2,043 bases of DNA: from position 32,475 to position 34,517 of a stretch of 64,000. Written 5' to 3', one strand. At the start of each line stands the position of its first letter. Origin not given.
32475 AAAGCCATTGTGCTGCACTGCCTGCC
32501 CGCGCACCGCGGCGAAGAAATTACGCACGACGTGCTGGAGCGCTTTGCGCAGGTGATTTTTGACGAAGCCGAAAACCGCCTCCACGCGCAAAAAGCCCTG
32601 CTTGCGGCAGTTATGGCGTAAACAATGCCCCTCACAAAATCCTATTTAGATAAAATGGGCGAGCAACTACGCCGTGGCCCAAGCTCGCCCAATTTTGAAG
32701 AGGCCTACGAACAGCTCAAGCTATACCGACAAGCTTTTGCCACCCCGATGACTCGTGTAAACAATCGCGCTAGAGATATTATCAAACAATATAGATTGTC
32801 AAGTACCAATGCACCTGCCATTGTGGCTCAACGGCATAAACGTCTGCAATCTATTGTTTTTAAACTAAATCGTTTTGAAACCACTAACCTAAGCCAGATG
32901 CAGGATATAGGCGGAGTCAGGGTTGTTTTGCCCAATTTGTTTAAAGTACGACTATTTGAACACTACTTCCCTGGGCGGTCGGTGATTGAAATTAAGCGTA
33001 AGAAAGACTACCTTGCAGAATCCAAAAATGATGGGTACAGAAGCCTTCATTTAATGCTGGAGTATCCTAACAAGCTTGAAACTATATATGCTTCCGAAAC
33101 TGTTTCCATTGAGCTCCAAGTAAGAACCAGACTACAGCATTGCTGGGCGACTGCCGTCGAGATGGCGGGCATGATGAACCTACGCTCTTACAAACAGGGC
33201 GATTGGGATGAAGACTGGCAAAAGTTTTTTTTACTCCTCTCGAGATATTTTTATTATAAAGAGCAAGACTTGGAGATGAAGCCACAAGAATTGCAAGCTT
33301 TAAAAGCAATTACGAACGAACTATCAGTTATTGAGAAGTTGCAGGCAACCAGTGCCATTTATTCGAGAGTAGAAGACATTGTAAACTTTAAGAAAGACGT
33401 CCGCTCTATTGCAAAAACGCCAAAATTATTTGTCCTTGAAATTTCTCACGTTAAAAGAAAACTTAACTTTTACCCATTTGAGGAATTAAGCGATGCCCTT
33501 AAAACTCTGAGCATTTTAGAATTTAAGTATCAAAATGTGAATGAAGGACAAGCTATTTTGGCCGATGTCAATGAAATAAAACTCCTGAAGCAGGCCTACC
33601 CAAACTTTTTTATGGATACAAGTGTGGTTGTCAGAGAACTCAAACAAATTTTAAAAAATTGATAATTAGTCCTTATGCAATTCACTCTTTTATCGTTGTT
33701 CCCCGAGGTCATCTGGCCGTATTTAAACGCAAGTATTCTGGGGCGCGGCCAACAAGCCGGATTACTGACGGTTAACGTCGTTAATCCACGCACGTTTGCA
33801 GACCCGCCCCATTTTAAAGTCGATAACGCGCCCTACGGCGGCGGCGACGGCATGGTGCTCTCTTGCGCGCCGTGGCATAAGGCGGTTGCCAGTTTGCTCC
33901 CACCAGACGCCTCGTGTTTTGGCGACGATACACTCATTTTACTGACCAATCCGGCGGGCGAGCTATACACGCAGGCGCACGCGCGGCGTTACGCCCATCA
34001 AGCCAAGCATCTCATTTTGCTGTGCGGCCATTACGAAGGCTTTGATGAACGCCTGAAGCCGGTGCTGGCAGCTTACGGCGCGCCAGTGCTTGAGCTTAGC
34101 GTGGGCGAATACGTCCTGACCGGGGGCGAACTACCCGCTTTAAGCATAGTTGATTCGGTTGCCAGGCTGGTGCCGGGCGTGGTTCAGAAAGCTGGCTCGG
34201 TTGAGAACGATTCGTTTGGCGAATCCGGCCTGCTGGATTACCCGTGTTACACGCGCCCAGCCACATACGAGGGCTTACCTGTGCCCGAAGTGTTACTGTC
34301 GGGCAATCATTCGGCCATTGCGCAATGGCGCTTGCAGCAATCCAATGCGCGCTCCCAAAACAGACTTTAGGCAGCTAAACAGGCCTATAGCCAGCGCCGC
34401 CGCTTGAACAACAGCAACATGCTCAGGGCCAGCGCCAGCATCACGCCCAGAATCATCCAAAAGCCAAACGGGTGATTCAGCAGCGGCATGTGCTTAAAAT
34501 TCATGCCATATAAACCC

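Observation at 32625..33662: AT-rich RelA/SpoT-domain gene with a Cys-free C-terminal extension wedged between argF and trmD: candidate toxSAS / CapRel-like fused toxin-sensor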

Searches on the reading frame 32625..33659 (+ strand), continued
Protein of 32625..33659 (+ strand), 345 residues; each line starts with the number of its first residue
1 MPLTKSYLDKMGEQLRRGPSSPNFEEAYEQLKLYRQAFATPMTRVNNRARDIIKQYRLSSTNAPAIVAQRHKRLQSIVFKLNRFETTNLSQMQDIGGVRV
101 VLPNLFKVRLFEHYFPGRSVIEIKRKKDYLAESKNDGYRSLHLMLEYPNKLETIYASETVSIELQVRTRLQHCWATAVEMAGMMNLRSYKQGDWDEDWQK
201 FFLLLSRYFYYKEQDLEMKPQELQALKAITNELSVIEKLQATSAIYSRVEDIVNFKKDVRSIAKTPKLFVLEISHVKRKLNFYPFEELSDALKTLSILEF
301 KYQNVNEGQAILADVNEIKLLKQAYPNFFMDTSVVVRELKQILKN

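Call 63: find_encoding_contigs(protein=P0081, flank=10000, max_places=1)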
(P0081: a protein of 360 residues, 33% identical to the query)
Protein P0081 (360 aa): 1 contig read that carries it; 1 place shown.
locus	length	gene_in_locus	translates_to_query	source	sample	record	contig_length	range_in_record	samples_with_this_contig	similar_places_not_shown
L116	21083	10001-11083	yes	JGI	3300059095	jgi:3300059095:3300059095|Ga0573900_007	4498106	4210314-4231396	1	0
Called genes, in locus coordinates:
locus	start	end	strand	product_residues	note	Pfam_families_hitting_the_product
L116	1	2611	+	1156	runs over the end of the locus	PF00580:UvrD-helicase, PF13245:AAA_19 (faint), PF13361:UvrD_C, PF13538:UvrD_C_2 (faint), PF12705:PDDEXK_1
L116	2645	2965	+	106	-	PF00085:Thioredoxin, PF13098:Thioredoxin_2, PF13905:Thioredoxin_8 (faint)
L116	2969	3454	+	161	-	-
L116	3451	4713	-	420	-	PF01960:ArgJ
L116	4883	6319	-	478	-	PF00171:Aldedh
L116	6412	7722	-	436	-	PF04389:Peptidase_M28, PF01546:Peptidase_M20, PF07687:M20_dimer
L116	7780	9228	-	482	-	PF17963:Big_9 (weak), PF07995:GSDH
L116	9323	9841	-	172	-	-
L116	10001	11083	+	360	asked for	PF04607:RelA_SpoT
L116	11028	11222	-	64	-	-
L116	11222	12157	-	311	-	PF12760:Zn_ribbon_IS1595, PF12762:DDE_Tnp_IS1595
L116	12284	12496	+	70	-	PF12844:HTH_19, PF13560:HTH_31, PF01381:HTH_3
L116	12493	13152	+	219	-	-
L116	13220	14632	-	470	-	PF03951:Gln-synt_N, PF00120:Gln-synt_C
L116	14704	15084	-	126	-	PF00543:P-II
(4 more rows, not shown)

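Call 69: get_annotated_region(hit=H1, flank=300)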
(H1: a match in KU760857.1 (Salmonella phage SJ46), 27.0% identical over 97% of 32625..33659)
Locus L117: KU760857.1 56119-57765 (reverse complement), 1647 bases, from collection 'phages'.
description: Salmonella phage SJ46, complete genome.
organism: Salmonella phage SJ46 (NCBI taxid 1815968)
taxonomy: Viruses; Duplodnaviria; Heunggongvirae; Uroviricota; Caudoviricetes; Punavirus; Punavirus SJ46
host: Salmonella enterica subsp. enterica serovar Indiana J46; source: -; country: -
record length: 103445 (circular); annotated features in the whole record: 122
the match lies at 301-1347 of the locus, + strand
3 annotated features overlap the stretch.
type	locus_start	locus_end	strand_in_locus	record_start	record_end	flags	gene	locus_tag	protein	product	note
CDS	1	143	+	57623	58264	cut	-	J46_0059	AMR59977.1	maturation control protein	-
CDS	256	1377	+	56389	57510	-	-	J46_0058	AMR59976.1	RelA/SpoT family protein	GTP pyrophosphokinase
CDS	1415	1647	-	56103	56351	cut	lxc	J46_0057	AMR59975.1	modulator protein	Lxc; lower expression of C1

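Call 77: list_cluster_members(proteins=[P0002, P0003, P0004, P0010, P0011, P0027, P0032, P0046])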
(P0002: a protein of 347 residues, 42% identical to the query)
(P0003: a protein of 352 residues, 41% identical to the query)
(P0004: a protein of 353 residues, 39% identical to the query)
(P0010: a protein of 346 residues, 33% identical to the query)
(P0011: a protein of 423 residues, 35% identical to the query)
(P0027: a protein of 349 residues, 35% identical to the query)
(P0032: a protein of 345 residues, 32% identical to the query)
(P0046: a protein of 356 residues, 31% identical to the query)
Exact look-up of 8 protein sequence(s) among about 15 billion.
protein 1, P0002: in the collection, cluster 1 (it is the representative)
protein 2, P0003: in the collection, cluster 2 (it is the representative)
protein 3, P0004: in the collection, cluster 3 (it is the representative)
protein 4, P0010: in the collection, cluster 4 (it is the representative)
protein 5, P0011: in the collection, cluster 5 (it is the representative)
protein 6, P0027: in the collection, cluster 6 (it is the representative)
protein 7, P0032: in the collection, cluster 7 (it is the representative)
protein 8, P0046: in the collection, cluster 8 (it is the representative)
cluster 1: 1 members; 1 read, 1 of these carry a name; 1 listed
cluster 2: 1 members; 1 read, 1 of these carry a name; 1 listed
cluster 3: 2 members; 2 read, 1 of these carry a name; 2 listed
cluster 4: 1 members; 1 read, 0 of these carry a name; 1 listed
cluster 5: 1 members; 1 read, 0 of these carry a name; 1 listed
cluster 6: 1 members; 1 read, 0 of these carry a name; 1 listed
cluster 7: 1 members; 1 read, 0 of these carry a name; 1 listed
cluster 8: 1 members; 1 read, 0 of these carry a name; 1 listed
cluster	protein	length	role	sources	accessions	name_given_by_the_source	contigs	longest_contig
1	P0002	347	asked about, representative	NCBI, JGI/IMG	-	putative GTP pyrophosphokinase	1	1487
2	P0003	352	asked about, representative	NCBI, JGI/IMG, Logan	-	ppGpp synthetase/RelA/SpoT-type nucleotidyltranferase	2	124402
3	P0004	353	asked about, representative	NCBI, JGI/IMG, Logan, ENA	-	ppGpp synthetase/RelA/SpoT-type nucleotidyltranferase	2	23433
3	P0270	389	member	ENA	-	-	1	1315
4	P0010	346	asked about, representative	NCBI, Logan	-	-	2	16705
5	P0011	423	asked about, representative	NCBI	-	-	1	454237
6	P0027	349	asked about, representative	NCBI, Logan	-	-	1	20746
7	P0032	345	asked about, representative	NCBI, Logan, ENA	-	-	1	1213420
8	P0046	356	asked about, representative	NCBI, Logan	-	-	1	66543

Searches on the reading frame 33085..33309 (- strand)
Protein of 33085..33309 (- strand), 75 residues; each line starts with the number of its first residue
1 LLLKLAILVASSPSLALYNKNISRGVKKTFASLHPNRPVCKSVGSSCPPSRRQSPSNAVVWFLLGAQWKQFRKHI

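Call 75: search_protein_families(library=pfam, proteins=[window:33085-33309:-], max_evalue=0.1)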
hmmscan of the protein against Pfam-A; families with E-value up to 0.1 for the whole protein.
window:33085-33309:- (75 aa): 0 families

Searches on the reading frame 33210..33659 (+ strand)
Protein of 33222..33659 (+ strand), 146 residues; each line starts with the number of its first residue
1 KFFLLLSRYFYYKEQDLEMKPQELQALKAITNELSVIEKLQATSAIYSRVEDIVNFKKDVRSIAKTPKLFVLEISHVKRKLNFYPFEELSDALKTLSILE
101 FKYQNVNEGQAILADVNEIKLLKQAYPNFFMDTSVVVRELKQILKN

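Call 40: search_solved_structures(query=window:33222-33659:+, max_evalue=10, show_alignments=1)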
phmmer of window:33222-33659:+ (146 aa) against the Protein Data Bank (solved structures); distinct sequences matched with E-value up to 10: 2.
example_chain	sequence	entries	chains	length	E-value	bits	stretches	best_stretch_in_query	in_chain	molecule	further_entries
9erv_A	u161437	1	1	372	0.37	14.7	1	111-138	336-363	RelA/SpoT family protein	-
7ztb_A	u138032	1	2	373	0.37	14.7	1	111-138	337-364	RelA/SpoT family protein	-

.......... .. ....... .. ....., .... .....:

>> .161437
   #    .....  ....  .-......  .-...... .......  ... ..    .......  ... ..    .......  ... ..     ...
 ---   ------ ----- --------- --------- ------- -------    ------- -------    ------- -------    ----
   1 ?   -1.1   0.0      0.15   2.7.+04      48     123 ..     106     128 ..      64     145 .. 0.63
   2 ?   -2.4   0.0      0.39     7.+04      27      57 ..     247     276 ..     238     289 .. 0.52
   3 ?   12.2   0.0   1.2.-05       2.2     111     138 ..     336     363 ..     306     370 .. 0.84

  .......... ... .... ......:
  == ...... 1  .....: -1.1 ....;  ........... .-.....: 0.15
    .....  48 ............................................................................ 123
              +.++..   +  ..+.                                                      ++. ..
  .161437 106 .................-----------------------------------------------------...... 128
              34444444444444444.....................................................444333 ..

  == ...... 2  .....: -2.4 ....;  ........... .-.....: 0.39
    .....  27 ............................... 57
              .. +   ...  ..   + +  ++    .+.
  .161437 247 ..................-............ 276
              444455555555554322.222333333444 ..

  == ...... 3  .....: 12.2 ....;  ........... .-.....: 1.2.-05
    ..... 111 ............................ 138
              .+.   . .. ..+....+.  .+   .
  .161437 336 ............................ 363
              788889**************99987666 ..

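Call 53: predict_structure(alignment_id=A2)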
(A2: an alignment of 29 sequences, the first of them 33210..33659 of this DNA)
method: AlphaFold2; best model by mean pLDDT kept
length: 150 residues; sequences in the alignment: 29
mean_pLDDT: 82.0   pTM: 0.65
mean pLDDT of the five models: 82.0, 81.4, 79.3, 78.0, 77.8
residues with pLDDT >= 90: 57; 70-90: 59; 50-70: 33; < 50: 1
segments of 3 or more residues with pLDDT < 50: none
pLDDT, mean of each block of 10 residues (from residue 1): 94 96 97 96 85 77 55 66 77 89 84 75 70 74 94
secondary structure, 60 per line:
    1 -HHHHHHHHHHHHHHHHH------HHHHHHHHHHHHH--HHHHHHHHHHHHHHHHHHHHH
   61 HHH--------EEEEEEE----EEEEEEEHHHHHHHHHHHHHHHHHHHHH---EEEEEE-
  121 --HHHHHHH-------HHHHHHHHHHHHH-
elements in order: H2-18 H25-37 H40-63 E72-78 E83-89 H90-110 E114-119 H123-129 H137-149

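Call 55: fold_search(model_id=the predicted structure, library=pdb)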
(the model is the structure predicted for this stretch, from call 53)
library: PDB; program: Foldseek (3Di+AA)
matches with E <= 10: 404; with E <= 0.001: 3
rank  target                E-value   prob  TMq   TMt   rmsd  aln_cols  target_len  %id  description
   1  7ztb_B                4.2e-06  1.00  0.57  0.30   5.1       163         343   23  Structure of the Salmonella tRNA pyrophosphokinase CapRel (released 2022-11-23)
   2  7ztb_A                6.7e-06  1.00  0.63  0.32   4.7       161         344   26  Structure of the Salmonella tRNA pyrophosphokinase CapRel (released 2022-11-23)
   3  9erv_A                6.7e-06  1.00  0.57  0.30   5.4       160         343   26  Structure of Salmonella CapRel bound to Bas11 Gp54 (released 2024-11-06)
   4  8yl4_B                4.0e-01  0.11  0.21  0.17  11.6       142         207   10  Crystal structure of the de novo designed protein 200 AA in the crystal form 1 (released 2024-10-16)
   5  8yl8_C                6.9e-01  0.08  0.20  0.16  12.6       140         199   11  Crystal structure of the de novo designed protein 200 AA in the crystal form 2 (released 2024-10-16)
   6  8yl4_A                8.9e-01  0.06  0.22  0.19  12.3       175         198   10  Crystal structure of the de novo designed protein 200 AA in the crystal form 1 (released 2024-10-16)
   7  8kem_B                8.9e-01  0.06  0.15  0.07   9.6        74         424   19  PKS domains-fused AmpC EC2 (released 2024-06-05)
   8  8yl8_A                1.0e+00  0.08  0.23  0.18  12.4       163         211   10  Crystal structure of the de novo designed protein 200 AA in the crystal form 2 (released 2024-10-16)
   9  6m0r_A                1.0e+00  0.07  0.25  0.08  12.7       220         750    8  2.7A Yeast Vo state3 (released 2020-11-04)
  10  9b8q_a                1.1e+00  0.12  0.37  0.20  10.9       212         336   11  Synaptic Vesicle V-ATPase with synaptophysin and SidK, State 3, peripheral stalks (released 2024-06-26)
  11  5n57_A                1.2e+00  0.08  0.23  0.19   9.8       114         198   14  Staphylococcus aureus cambialistic superoxide dismutase SodM (released 2018-03-07)
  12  8kem_A                1.4e+00  0.05  0.16  0.08  10.5        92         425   16  PKS domains-fused AmpC EC2 (released 2024-06-05)
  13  9mtv_B                1.6e+00  0.08  0.17  0.09   5.6        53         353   19  Crystal structure of an apo-ADC-1 triple mutant (released 2025-04-23)
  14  4u0x_C                1.6e+00  0.06  0.17  0.09   5.5        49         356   20  Structure of ADC-7 beta-lactamase in complex with boronic acid inhibitor S02030 (released 2014-11-19)
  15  8eas_a                1.6e+00  0.06  0.27  0.08  13.3       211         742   12  Yeast VO in complex with Vma12-22p (released 2022-11-02)
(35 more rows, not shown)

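Call 74: search_protein_representatives(alignment_id=A2)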
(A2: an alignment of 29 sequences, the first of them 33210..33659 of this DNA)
Query: 29 sequences, 152 profile positions. Proteins with E-value up to 0.001 (for the whole library): 3217; up to 1e-10: 2331; up to 1e-30: 253. The best 150 are listed.
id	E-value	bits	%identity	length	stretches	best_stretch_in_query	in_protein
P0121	8.7e-49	181.6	-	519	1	1-150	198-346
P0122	1.6e-46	174.3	-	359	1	1-149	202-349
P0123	3.0e-46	173.4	-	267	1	1-150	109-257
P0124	1.7e-45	171.0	-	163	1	1-151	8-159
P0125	2.1e-45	170.6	-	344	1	1-149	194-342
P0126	1.1e-44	168.3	-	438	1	2-149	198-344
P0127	5.2e-44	166.1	-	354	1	2-151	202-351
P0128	4.1e-43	163.2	-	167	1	1-149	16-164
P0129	4.4e-43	163.1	-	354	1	1-151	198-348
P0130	2.1e-42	160.9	-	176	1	2-150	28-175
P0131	2.2e-42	160.9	-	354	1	2-150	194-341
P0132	7.2e-42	159.2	-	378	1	1-151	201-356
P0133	2.5e-41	157.4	-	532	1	2-150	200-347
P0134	3.1e-41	157.1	-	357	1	1-151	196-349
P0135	3.4e-41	157.0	-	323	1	2-141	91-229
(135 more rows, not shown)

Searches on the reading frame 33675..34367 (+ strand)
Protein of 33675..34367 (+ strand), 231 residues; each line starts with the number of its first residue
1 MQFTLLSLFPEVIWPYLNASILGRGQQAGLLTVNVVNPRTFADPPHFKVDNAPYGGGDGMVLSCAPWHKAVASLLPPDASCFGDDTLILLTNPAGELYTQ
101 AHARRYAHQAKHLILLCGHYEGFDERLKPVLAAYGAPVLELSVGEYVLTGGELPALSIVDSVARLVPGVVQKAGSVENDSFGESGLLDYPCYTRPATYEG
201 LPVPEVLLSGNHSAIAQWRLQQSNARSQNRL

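Call 3: search_protein_families(library=pfam, proteins=[window:33675-34367:+], max_evalue=0.01)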
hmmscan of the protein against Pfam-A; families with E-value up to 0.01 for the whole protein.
window:33675-34367:+ (231 aa): 1 family
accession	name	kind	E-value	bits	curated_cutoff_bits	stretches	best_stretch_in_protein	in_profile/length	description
PF01746.26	tRNA_m1G_MT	-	2.9e-45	154.8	27.3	1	25-226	4-189/195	tRNA (Guanine-1)-methyltransferase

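Call 4: search_protein_families(library=ncbifam, proteins=[window:33675-34367:+], max_evalue=0.01)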
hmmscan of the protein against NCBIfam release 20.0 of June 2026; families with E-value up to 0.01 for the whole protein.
window:33675-34367:+ (231 aa): 2 families
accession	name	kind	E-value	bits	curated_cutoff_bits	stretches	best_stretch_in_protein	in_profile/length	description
NF000648.1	PRK00026.1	equivalog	1.1e-74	250.3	220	1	1-229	1-215/221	tRNA (guanosine(37)-N1)-methyltransferase TrmD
TIGR00088.1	trmD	equivalog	2.2e-71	239.8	195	1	1-229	1-215/233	tRNA (guanosine(37)-N1)-methyltransferase TrmD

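Call 12: find_encoding_contigs(protein=window:33675-34367:+, flank=10000, max_places=6)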
Protein window:33675-34367:+ (231 aa): no gene with exactly this product is on record in the collection.

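Call 39: find_related_loci(query=window:33675-34367:+, collection=metagenome_contigs, flank=6000)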
Query window:33675-34367:+ (231 aa) in metagenome_contigs; peptide patterns used: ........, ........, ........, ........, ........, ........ (x = any residue, [..] = any of these).
600 stretches matched a pattern (row limit reached: there are more); 586 encode a relative of the query (tblastn E <= 1e-3); the best 80 are kept; 80 distinct loci.
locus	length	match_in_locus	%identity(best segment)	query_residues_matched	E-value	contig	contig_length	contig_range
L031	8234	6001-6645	46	1-230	3e-66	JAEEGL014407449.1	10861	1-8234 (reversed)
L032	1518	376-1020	47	1-230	5e-69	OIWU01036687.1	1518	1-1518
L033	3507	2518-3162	45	1-230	2e-65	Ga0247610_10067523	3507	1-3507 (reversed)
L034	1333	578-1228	44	1-230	9e-68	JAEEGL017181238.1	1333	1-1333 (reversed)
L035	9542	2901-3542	43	1-230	7e-64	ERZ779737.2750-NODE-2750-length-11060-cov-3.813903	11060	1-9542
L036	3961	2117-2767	47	1-230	5e-64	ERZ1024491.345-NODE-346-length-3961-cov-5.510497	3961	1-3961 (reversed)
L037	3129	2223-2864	44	1-231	8e-64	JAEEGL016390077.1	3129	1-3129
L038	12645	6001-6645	49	1-230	2e-63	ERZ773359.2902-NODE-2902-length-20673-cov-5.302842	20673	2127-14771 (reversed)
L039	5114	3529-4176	45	1-229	3e-63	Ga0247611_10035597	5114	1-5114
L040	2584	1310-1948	44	1-229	8e-64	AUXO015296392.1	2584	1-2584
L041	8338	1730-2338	47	1-219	4e-63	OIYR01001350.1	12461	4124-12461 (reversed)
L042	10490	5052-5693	44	1-230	6e-63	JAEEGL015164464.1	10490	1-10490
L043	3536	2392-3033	43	1-230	1e-62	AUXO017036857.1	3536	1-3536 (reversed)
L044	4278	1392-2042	48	1-230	6e-63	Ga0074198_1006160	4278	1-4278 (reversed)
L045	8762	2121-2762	43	1-230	1e-62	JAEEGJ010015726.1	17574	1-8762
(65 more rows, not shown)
